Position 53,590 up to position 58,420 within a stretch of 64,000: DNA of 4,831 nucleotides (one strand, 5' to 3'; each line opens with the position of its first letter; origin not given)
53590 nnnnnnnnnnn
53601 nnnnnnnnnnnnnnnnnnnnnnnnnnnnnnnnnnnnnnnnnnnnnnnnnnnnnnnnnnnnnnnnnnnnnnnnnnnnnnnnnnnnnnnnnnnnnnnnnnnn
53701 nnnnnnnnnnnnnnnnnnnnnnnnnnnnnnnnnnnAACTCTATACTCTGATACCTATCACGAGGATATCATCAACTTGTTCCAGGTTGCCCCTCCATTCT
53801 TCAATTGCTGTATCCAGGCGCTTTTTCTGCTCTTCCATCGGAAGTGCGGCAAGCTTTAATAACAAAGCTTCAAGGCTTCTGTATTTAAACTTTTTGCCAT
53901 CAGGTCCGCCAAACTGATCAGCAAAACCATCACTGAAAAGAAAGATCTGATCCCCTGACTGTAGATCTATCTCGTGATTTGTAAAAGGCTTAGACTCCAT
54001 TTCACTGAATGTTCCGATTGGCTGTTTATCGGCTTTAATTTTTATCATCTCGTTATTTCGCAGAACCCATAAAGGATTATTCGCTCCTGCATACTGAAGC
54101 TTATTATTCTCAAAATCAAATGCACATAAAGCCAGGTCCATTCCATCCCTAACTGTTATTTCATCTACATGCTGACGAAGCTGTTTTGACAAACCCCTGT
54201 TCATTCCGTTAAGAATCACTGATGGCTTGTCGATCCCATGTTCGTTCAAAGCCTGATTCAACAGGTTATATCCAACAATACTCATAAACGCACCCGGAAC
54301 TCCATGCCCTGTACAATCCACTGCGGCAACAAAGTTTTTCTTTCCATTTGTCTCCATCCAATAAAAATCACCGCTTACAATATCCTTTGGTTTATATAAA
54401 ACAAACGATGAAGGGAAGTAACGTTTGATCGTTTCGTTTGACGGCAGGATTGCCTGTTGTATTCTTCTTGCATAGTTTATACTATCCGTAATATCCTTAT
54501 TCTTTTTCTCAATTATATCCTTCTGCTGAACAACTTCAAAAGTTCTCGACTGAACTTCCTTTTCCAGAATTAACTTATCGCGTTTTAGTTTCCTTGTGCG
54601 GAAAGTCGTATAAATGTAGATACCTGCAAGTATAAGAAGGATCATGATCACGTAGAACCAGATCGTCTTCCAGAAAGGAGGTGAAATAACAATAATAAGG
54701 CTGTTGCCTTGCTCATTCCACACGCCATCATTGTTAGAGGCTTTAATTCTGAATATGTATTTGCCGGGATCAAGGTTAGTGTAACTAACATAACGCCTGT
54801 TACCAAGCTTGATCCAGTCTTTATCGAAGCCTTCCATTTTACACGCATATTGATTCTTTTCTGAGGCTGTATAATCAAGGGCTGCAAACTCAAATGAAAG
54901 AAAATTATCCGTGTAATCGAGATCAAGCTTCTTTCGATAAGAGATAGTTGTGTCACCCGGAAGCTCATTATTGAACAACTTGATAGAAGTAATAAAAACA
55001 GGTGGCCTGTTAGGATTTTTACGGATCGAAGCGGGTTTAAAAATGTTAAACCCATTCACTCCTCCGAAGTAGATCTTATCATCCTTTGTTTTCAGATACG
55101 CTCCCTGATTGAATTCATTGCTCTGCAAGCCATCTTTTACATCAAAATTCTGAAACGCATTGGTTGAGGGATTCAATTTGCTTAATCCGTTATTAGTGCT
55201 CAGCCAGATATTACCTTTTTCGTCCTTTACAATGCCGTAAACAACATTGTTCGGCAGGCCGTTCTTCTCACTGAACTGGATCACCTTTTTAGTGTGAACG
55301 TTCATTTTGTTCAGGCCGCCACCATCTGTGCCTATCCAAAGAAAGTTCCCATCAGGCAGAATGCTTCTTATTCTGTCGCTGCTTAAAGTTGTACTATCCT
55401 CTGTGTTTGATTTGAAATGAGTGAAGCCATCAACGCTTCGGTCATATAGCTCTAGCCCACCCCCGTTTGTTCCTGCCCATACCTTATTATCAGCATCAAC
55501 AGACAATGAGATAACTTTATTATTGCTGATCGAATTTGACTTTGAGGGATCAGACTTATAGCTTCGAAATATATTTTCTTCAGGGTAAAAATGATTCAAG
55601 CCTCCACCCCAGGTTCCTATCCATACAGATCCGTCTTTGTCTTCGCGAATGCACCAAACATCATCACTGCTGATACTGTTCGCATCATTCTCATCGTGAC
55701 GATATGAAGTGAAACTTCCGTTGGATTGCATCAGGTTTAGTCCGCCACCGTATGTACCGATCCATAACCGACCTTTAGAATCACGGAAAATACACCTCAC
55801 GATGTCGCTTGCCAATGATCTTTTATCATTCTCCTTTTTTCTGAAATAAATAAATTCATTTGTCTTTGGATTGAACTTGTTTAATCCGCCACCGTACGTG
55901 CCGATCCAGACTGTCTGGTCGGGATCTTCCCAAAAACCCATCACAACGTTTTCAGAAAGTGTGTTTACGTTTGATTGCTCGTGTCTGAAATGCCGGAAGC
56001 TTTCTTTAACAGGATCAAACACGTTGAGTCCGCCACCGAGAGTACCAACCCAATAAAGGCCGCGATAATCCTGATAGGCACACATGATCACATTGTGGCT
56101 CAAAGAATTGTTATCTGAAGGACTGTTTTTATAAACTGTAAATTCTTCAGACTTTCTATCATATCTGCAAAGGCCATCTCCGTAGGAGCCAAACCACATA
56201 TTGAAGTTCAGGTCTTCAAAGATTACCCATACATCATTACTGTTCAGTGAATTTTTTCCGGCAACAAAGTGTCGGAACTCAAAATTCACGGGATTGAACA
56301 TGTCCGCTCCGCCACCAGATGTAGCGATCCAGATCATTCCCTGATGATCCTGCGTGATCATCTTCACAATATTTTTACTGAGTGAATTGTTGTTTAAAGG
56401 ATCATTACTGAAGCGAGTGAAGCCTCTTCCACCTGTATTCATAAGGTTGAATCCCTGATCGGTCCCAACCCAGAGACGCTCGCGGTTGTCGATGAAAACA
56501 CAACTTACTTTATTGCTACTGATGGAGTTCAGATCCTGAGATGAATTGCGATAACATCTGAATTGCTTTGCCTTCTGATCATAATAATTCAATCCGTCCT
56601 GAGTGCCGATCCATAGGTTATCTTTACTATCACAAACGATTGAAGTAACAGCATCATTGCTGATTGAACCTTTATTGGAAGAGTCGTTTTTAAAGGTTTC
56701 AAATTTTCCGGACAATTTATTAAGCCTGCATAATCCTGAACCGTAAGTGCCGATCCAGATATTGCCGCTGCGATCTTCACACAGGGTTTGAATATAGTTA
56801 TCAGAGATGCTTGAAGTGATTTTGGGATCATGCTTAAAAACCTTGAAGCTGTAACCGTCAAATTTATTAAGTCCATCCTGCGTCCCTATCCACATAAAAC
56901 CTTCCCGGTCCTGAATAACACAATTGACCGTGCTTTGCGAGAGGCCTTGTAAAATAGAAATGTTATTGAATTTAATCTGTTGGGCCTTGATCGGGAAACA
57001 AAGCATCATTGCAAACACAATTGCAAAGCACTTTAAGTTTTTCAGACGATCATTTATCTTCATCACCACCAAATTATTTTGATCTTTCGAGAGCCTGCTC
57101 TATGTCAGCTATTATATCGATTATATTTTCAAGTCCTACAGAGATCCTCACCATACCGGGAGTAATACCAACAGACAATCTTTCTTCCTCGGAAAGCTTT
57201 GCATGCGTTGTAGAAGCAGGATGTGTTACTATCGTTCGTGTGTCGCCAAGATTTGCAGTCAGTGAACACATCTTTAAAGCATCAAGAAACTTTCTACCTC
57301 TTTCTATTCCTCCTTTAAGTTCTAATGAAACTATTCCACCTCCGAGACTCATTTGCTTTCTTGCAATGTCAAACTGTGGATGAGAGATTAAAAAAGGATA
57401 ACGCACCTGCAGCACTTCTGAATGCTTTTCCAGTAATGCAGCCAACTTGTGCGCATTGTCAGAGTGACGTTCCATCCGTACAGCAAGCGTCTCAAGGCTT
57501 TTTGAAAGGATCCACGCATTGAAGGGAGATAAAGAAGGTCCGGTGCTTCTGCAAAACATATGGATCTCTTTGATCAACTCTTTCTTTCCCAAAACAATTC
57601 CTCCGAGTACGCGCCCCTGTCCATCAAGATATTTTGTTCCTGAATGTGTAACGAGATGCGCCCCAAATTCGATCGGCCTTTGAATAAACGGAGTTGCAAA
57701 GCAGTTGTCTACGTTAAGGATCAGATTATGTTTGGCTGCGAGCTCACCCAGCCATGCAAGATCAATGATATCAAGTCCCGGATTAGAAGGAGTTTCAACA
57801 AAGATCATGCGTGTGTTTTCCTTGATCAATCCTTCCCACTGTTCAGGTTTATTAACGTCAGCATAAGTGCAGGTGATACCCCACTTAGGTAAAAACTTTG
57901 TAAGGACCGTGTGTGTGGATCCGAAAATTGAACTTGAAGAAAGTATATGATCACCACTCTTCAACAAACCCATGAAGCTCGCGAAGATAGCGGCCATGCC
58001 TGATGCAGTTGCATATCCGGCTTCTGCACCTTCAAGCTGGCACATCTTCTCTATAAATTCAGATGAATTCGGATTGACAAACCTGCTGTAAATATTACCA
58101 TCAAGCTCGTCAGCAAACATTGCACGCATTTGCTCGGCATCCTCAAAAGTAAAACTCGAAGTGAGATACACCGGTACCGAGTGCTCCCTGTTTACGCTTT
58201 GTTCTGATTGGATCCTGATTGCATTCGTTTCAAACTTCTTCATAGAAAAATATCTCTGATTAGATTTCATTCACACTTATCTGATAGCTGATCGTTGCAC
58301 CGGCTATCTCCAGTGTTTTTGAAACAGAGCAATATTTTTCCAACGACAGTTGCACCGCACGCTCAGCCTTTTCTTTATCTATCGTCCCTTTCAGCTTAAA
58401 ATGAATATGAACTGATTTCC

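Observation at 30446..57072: Six paralogous membrane sensor phosphatases (PP2C/SpoIIE-like) with no partner-switching components in cis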

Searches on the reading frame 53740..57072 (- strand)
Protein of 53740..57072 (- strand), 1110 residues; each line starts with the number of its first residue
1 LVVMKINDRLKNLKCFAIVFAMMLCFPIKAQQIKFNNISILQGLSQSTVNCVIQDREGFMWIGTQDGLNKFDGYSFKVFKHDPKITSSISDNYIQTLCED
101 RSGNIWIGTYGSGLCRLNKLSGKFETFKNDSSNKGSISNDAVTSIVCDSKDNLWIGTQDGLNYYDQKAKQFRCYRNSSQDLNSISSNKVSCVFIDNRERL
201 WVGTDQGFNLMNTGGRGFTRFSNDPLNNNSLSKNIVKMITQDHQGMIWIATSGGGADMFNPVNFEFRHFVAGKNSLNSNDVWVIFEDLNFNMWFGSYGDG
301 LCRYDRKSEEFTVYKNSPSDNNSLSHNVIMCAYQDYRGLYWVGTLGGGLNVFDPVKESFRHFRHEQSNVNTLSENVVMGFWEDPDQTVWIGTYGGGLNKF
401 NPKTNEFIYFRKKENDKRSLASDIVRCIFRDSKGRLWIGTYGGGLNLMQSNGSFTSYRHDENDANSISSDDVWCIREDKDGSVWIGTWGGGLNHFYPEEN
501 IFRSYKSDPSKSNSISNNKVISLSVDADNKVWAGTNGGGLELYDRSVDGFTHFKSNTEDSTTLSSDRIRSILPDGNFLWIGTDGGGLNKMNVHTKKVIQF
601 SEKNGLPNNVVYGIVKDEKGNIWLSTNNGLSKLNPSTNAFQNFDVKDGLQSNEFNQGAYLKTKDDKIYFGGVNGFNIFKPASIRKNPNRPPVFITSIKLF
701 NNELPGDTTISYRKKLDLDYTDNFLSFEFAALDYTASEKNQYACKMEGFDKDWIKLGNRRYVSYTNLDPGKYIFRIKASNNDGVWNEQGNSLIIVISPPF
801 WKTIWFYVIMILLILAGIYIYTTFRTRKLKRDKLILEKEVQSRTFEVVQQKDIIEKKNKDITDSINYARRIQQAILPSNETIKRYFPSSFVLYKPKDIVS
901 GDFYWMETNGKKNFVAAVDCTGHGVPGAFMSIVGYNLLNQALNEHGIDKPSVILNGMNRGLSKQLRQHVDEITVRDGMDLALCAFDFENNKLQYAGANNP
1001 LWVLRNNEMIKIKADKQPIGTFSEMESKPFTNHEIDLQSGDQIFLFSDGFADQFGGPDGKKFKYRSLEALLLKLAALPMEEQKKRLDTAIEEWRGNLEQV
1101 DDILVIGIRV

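Call 3: search_protein_families(library=pfam, proteins=[window:53740-57072:-], max_evalue=0.01)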
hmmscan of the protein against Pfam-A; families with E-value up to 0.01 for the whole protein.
window:53740-57072:- (1110 aa): 5 families
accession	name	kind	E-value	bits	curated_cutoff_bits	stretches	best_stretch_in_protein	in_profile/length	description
PF07494.17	Reg_prop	-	6.2e-60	191.9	20.4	6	89-111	2-24/24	Two component regulator propeller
PF07228.17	SpoIIE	-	1.6e-23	84.1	25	1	914-1110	6-191/192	Stage II sporulation protein E (SpoIIE)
PF07495.19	Y_Y_Y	-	3e-17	62.7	26.6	1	733-796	1-64/65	Y_Y_Y domain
PF23748.1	Beta-prop_LRRK2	-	1.2e-15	57.9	26.9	0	558-601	266-310/359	LRRK2 beta propeller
PF08450.18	SGL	-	7.1e-08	32.8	26.3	1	338-495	13-161/246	SMP-30/Gluconolactonase/LRE-like region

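Call 12: search_protein_families(library=ncbifam, proteins=[window:53740-57072:-], max_evalue=0.01)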
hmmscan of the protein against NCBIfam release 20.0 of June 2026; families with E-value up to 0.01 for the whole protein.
window:53740-57072:- (1110 aa): 3 families
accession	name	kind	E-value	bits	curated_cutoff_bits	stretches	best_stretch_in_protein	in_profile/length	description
NF038263.1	prot_phos_SiaA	equivalog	6.1e-61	206.8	700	1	829-1110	379-657/658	biofilm regulation protein phosphatase SiaA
NF052228.1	T9SS_PorZ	equivalog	1.5e-45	156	260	5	90-282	429-637/757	type IX secretion system anionic LPS delivery protein PorZ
TIGR02865.1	spore_II_E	equivalog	1.4e-08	33.3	490.8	1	894-1106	561-759/764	stage II sporulation protein E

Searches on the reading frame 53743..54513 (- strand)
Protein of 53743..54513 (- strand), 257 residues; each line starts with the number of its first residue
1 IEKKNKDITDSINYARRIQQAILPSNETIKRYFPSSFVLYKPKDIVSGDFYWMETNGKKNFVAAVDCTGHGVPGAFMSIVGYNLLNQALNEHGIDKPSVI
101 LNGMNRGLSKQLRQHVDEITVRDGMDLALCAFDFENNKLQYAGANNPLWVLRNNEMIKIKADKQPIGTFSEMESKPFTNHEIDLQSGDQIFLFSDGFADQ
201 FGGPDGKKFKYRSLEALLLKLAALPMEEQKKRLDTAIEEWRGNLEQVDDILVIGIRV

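Call 11: search_solved_structures(query=window:53743-54513:-, max_evalue=1, show_alignments=4)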
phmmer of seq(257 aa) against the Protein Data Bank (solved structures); distinct sequences matched with E-value up to 1: 12.
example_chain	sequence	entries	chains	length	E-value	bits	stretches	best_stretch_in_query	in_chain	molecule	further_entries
6k4e_A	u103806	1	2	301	3.4e-35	124.8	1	5-256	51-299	Putative serine phosphatase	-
3t91_A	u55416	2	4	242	4.7e-09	39.2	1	43-239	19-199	Stage II sporulation protein E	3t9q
5mqh_A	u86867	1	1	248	6.1e-09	38.8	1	43-239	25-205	Serine phosphatase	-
5ucg_A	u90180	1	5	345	9.1e-09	38.2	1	41-205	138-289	Stage II sporulation protein E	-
2vy8_A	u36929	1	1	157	0.43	13.1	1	144-179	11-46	POLYMERASE BASIC PROTEIN 2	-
3khw_A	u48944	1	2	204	0.48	12.9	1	145-179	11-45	Polymerase PB2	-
2vy7_A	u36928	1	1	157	0.62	12.6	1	144-179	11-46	POLYMERASE BASIC PROTEIN 2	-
5fmm_A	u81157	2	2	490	0.68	12.4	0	134-179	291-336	INFLUENZA A PB2 SUBUNIT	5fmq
3kc6_A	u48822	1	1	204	0.89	12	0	145-179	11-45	Polymerase PB2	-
5wl0_A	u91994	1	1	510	0.89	12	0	134-178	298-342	Polymerase basic protein 2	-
3cw4_A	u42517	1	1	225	0.93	12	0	144-179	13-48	Polymerase basic protein 2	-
3l56_A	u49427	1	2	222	0.96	11.9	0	145-179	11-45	Polymerase PB2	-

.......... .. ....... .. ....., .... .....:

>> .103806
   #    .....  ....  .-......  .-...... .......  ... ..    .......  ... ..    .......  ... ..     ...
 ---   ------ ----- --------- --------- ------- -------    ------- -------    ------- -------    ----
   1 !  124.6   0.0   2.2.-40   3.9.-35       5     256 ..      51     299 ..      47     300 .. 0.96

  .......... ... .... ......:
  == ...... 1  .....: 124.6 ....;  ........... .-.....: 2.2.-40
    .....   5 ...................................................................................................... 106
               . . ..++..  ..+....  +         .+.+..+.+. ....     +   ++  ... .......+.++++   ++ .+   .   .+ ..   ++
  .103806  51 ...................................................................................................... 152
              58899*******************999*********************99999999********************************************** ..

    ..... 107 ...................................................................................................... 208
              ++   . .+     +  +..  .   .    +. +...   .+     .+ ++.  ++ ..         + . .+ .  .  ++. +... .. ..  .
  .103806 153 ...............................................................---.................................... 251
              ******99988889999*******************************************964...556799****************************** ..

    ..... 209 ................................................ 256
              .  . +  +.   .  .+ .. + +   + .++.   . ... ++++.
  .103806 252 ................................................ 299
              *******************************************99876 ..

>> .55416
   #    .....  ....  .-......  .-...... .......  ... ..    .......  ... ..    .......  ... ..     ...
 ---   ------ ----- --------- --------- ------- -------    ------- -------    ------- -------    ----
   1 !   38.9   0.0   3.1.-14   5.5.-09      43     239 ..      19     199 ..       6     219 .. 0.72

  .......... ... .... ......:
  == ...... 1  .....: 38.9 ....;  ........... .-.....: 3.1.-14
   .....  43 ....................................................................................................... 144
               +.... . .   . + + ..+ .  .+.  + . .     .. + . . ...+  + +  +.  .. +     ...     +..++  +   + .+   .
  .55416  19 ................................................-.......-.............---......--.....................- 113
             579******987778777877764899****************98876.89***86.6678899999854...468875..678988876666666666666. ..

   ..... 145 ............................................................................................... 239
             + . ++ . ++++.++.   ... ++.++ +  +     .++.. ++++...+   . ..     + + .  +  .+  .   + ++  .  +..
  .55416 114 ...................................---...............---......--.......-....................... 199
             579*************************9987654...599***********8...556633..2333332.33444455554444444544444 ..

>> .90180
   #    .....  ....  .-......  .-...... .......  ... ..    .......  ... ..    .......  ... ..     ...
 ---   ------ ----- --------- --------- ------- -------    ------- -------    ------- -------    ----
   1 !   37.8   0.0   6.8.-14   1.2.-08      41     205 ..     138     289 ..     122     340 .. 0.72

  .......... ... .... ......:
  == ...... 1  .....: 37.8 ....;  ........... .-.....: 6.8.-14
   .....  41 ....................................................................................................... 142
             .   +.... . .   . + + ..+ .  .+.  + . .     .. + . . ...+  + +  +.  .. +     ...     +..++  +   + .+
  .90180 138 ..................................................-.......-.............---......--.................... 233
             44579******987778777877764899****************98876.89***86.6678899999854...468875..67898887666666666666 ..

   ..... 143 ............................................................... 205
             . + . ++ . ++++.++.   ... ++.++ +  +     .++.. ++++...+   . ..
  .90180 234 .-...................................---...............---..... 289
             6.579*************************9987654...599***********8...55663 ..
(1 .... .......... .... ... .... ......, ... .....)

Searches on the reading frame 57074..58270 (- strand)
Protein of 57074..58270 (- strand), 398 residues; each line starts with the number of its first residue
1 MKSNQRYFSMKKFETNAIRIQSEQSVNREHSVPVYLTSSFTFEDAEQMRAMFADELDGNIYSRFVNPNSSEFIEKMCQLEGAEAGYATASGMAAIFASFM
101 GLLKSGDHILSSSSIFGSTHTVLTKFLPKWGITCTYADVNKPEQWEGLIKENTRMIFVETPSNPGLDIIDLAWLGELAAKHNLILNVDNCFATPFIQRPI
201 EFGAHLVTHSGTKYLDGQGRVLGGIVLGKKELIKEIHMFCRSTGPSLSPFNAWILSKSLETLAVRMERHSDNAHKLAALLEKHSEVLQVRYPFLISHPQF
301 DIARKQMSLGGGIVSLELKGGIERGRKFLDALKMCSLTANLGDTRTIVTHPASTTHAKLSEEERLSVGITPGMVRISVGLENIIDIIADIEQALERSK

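Call 6: search_protein_families(library=pfam, proteins=[window:57074-58270:-], max_evalue=0.01)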
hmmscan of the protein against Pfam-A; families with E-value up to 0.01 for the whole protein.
window:57074-58270:- (398 aa): 6 families
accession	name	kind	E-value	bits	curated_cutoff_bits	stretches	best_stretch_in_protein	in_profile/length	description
PF01053.26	Cys_Met_Meta_PP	-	8.5e-130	433.1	27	1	14-395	1-381/381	Cys/Met metabolism PLP-dependent enzyme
PF00155.27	Aminotran_1_2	-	1.5e-06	28.1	19.7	1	48-280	22-290/361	Aminotransferase class I and II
PF01041.23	DegT_DnrJ_EryC1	-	6.1e-05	22.8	19.8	1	47-192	6-149/360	DegT/DnrJ/EryC1/StrS aminotransferase family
PF06838.17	Met_gamma_lyase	-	0.00011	21.4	24.2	1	179-237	188-247/405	Methionine gamma-lyase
PF03841.19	SelA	-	0.00041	19.9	22.8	1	193-237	193-234/367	L-seryl-tRNA selenium transferase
PF01212.27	Beta_elim_lyase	-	0.0025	17.6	27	0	50-286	17-271/288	Beta-eliminating lyase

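Call 18: find_encoding_contigs(protein=window:57074-58270:-, flank=10000, max_places=3)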
Protein window:57074-58270:- (398 aa): no gene with exactly this product is on record in the collection.
